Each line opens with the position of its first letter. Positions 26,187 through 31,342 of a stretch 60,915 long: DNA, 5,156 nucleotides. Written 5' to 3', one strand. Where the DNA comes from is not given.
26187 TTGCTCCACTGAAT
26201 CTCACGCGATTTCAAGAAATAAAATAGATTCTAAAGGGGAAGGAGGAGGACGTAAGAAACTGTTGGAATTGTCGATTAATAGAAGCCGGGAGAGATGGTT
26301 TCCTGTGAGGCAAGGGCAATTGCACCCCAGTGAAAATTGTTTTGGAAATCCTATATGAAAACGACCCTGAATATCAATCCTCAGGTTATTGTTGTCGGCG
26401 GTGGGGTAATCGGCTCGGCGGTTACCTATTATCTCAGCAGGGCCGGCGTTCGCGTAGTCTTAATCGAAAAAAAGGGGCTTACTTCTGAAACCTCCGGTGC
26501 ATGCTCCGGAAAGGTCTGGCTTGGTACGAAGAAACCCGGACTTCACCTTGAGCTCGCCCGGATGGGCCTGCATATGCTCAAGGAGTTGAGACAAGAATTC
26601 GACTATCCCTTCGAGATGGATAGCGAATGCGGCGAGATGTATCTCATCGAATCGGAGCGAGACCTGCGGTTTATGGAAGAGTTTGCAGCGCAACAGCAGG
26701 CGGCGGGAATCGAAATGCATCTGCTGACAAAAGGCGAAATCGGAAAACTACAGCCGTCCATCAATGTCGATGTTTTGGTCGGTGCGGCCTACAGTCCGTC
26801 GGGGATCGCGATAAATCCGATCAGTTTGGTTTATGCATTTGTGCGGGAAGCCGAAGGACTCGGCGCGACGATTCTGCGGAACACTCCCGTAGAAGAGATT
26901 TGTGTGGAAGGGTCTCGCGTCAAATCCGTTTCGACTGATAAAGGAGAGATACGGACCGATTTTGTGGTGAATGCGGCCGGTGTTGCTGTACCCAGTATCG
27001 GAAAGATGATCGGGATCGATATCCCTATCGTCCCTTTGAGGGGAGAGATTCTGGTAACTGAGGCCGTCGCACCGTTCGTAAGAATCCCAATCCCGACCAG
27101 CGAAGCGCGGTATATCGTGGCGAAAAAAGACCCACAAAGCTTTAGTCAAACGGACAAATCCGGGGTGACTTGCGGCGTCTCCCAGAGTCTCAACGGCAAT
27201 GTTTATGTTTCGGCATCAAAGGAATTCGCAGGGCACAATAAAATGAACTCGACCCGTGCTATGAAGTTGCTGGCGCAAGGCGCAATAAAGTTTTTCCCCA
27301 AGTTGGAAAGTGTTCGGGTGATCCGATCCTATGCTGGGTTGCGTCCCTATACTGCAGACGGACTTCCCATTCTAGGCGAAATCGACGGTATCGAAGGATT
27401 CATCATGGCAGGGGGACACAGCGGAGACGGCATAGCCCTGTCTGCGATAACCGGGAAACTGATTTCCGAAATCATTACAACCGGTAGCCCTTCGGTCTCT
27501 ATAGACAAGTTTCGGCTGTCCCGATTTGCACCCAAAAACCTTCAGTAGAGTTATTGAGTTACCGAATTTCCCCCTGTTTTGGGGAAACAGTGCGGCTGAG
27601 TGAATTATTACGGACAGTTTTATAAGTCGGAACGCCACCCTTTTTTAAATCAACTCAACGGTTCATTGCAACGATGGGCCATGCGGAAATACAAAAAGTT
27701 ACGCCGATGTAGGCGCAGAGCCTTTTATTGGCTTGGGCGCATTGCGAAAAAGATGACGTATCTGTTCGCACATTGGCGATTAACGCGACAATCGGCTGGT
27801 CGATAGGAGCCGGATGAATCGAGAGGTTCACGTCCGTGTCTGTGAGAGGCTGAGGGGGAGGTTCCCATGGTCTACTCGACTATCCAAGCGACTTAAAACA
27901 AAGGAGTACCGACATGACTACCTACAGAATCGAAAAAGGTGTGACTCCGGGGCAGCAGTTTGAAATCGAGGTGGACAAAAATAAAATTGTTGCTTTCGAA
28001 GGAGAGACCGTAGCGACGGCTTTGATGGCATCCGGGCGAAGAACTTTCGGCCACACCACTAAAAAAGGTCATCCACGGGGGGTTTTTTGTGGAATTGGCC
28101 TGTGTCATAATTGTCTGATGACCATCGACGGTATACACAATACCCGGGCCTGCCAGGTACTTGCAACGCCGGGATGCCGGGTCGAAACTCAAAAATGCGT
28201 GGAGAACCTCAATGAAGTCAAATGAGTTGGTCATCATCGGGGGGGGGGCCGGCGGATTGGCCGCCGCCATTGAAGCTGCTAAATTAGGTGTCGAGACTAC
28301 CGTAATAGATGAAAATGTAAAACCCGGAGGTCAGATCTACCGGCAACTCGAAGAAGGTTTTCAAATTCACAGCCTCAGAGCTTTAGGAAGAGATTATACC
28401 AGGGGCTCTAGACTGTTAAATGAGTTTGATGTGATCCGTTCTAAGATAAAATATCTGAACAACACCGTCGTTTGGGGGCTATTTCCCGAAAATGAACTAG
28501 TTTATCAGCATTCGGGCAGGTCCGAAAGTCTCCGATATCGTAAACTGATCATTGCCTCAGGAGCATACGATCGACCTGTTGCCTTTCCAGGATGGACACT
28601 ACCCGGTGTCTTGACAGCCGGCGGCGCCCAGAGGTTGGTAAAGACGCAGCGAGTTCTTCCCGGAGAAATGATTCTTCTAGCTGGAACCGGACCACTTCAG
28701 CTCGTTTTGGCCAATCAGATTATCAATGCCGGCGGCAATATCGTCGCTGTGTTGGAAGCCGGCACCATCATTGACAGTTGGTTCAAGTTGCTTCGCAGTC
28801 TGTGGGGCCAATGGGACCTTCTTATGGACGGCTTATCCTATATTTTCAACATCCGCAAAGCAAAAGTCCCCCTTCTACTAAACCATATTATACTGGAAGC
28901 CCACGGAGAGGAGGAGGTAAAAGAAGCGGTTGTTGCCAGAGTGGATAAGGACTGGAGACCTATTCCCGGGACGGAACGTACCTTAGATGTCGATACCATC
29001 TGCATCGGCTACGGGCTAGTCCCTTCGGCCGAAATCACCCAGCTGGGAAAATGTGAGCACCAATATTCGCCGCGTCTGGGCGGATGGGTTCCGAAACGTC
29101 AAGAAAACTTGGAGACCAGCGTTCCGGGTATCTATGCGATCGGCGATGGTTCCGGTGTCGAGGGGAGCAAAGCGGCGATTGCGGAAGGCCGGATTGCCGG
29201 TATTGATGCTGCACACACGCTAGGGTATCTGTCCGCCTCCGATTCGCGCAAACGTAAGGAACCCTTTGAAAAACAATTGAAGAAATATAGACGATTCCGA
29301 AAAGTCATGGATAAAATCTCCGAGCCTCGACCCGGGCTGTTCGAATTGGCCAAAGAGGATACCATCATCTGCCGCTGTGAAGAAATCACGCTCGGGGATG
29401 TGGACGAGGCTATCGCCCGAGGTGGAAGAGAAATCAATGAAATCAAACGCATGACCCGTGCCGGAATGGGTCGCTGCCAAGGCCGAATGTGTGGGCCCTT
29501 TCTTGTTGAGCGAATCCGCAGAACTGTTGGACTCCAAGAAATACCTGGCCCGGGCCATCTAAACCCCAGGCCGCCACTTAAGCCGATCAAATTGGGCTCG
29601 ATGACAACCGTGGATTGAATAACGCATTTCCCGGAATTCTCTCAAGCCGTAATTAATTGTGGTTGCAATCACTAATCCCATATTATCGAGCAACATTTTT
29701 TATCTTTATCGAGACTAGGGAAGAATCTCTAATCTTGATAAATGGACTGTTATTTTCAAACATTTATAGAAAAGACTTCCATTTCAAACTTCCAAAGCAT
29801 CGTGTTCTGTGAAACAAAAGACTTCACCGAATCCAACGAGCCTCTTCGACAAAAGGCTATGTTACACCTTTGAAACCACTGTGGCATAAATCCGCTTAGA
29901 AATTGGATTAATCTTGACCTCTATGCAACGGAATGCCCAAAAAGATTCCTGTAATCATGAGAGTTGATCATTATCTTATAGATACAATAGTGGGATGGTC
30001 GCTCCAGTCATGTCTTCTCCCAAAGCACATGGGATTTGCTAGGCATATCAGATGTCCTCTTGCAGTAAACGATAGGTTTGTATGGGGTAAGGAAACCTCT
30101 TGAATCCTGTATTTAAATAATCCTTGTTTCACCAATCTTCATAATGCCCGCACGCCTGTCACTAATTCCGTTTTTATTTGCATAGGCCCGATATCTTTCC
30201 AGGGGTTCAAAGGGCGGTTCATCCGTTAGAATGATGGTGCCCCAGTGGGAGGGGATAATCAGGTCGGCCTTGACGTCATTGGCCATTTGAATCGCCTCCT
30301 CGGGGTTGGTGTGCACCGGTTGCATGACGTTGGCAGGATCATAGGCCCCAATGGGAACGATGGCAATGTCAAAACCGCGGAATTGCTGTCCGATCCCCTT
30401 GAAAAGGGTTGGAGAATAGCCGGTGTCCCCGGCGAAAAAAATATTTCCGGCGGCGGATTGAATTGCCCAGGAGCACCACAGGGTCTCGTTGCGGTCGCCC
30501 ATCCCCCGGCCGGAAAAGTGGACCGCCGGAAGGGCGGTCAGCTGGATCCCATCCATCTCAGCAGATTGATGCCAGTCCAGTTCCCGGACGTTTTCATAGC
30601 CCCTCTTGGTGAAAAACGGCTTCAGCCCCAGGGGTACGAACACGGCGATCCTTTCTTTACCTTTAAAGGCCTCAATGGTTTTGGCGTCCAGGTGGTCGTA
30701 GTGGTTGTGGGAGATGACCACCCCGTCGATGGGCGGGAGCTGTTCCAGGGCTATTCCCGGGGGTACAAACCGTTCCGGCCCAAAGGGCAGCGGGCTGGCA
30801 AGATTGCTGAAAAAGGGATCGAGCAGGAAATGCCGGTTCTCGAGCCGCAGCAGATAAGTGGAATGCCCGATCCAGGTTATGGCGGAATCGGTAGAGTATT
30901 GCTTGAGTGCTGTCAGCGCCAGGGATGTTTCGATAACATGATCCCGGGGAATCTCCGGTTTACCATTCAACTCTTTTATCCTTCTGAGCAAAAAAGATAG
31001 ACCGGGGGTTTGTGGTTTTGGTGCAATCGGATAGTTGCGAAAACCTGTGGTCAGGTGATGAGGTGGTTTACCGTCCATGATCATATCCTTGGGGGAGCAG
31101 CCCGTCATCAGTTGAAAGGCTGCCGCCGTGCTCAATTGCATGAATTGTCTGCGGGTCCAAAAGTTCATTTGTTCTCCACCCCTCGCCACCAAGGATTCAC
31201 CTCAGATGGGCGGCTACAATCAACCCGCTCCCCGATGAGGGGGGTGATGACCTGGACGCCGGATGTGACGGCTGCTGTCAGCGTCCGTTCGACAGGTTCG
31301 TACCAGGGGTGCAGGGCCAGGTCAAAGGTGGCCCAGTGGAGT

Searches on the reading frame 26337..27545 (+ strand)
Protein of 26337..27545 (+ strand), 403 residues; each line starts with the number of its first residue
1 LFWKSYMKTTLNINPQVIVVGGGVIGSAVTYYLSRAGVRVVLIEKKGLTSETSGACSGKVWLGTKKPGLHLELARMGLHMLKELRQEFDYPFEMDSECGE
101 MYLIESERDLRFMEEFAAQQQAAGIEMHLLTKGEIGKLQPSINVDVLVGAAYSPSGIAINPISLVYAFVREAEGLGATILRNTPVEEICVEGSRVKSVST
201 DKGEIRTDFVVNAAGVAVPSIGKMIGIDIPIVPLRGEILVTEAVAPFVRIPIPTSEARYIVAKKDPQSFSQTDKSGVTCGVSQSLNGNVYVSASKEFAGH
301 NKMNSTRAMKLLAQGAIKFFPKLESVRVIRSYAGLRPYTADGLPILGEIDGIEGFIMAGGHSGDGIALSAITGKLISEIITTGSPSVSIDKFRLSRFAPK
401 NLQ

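Call 57: search_protein_families(library=pfam, proteins=[window:26337-27545:+], max_evalue=0.00001)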
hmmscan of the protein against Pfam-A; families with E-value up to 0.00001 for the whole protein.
window:26337-27545:+ (403 aa): 4 families
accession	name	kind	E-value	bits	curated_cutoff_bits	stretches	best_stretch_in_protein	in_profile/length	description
PF01266.30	DAO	-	9.1e-66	223.2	27.9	1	17-378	2-352/353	FAD dependent oxidoreductase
PF00890.30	FAD_binding_2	-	4.8e-09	36.3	20.4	1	17-206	2-186/414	FAD binding domain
PF07992.20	Pyr_redox_2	-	9e-07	29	26.1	0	15-45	142-173/291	Pyridine nucleotide-disulphide oxidoreductase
PF01494.25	FAD_binding_3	-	9.4e-07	28.8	22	0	16-55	3-42/349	FAD binding domain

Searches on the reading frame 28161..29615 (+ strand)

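Call 57: search_protein_families(library=pfam, proteins=[window:28161-29615:+], max_evalue=0.00001)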
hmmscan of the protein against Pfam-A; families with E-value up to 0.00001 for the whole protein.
window:28161-29615:+ (485 aa): 8 families
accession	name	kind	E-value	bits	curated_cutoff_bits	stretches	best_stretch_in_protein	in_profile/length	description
PF07992.20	Pyr_redox_2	-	4.8e-24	85.7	26.1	1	22-343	2-291/291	Pyridine nucleotide-disulphide oxidoreductase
PF04324.20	Fer2_BFD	-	5.5e-10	39.9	26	1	402-446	1-42/50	BFD-like [2Fe-2S] binding domain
PF01134.28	GIDA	-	1.5e-09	37.8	22.1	0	23-54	2-33/391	Glucose inhibited division protein A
PF12831.13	FAD_oxidored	-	4.5e-08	33.2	27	1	23-63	2-42/416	FAD dependent oxidoreductase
PF13450.12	NAD_binding_8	-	6.5e-08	33.2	21.9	1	25-67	1-43/68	NAD(P)-binding Rossmann-like domain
PF17806.6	SO_alpha_A3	-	7.4e-08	33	23.1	1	403-481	6-83/87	Sarcosine oxidase A3 domain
PF13738.12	Pyr_redox_3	-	4.5e-07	29.8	30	0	24-60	1-37/305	Pyridine nucleotide-disulphide oxidoreductase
PF03486.20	HI0933_like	-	6.5e-06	26.2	50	0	22-59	2-39/244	HI0933-like protein Rossmann domain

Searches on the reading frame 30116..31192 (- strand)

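Call 58: search_protein_families(library=pfam, proteins=[window:30116-31192:-], max_evalue=0.00001)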
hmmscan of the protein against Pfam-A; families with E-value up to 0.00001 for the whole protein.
window:30116-31192:- (359 aa): 3 families
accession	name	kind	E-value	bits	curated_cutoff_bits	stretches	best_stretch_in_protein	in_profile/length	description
PF12706.13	Lactamase_B_2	-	8.8e-43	146.7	27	1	120-317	1-200/200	Beta-lactamase superfamily domain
PF13483.12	Lactamase_B_3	-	4.1e-21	76.1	24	1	105-316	2-160/160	Beta-lactamase superfamily domain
PF00753.33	Lactamase_B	-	1.3e-07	32.2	22.7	1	106-168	2-57/196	Metallo-beta-lactamase superfamily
